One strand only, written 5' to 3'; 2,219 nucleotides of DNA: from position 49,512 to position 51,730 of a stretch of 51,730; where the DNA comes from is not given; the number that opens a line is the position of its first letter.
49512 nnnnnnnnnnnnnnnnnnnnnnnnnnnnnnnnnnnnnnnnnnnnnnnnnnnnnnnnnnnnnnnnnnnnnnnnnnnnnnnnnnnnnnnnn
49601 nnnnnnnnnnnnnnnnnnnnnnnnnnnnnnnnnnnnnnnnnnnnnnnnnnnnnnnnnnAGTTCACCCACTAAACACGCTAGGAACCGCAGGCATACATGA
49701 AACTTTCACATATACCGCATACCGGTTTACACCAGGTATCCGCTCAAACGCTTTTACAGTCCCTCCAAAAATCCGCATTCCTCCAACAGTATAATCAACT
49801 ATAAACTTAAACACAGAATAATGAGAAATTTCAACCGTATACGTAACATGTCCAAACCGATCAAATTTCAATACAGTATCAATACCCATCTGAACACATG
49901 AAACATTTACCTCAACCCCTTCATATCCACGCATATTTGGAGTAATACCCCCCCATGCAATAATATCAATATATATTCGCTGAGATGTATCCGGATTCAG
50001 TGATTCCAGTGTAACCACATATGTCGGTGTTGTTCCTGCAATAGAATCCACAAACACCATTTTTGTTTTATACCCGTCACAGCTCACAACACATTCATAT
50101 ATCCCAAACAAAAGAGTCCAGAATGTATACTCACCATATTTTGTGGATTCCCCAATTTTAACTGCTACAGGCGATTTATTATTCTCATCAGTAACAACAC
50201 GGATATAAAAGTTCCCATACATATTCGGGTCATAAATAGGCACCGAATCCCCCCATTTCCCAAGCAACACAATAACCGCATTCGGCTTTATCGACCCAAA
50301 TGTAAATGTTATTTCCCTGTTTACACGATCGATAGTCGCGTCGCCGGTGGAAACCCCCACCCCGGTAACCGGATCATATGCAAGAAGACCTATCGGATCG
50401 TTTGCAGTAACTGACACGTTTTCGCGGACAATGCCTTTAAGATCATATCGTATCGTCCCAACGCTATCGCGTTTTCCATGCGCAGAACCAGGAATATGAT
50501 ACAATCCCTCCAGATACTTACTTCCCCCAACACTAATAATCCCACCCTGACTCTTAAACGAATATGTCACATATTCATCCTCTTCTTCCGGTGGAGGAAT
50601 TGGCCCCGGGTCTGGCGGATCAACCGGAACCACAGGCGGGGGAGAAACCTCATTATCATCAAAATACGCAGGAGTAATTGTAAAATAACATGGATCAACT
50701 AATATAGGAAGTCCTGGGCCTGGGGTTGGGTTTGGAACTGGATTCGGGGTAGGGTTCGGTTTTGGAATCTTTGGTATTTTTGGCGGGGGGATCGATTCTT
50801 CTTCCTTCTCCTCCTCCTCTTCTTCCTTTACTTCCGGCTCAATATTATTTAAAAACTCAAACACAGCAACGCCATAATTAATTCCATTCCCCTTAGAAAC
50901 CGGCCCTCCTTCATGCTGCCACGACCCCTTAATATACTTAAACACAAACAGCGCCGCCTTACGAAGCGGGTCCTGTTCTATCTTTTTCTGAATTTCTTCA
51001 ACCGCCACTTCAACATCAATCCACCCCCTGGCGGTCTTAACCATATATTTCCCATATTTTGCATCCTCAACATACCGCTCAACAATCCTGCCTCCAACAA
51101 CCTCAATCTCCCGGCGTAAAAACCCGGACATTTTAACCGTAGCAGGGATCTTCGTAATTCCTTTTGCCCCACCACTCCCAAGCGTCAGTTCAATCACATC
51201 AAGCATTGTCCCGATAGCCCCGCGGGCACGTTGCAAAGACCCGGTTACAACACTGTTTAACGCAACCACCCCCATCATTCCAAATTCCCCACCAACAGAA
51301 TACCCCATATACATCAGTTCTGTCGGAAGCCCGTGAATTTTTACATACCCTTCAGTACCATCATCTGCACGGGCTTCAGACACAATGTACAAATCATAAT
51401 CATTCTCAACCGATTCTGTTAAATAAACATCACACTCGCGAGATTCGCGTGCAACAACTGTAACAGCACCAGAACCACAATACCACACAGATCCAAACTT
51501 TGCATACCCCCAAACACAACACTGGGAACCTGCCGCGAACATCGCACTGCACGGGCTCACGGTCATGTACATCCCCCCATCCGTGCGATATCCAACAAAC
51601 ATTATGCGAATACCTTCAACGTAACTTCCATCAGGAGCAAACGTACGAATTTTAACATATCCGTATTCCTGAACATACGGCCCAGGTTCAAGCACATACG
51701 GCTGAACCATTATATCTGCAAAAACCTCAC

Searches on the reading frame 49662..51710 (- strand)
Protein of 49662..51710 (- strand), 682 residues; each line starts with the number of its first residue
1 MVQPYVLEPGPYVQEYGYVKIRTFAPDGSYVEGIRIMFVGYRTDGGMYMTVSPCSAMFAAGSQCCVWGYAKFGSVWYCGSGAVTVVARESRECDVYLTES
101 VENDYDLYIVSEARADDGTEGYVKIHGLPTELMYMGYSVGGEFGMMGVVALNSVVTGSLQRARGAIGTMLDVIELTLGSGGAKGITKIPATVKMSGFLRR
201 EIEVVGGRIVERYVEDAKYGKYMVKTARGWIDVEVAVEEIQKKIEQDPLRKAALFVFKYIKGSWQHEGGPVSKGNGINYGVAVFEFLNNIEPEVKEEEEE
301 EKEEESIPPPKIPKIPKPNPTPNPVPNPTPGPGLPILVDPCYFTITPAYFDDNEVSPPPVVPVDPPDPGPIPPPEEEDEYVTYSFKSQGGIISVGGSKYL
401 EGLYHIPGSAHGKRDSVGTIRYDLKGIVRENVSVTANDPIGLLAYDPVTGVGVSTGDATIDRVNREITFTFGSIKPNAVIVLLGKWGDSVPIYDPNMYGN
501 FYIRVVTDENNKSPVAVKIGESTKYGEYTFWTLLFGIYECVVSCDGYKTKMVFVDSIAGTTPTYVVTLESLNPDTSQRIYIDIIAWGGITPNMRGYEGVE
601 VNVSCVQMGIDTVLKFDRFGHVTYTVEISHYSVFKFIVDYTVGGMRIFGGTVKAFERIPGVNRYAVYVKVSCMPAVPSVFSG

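Call 3: search_protein_families(library=pfam, proteins=[window:49662-51710:-], max_evalue=0.01)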
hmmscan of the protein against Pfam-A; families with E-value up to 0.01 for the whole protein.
window:49662-51710:- (682 aa): 0 families

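Call 4: search_protein_families(library=phrogs, proteins=[window:49662-51710:-], max_evalue=0.01)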
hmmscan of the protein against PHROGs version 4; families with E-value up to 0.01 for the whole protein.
window:49662-51710:- (682 aa): 0 families

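Call 62: search_protein_families(library=pfam, proteins=[window:49662-51710:-], max_evalue=5)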
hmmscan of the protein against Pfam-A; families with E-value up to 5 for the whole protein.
window:49662-51710:- (682 aa): 1 family
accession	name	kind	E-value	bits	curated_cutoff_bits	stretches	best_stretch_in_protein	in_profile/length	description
PF13620.12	CarboxypepD_reg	-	0.063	14.1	32.3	1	521-568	33-81/82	Carboxypeptidase regulatory-like domain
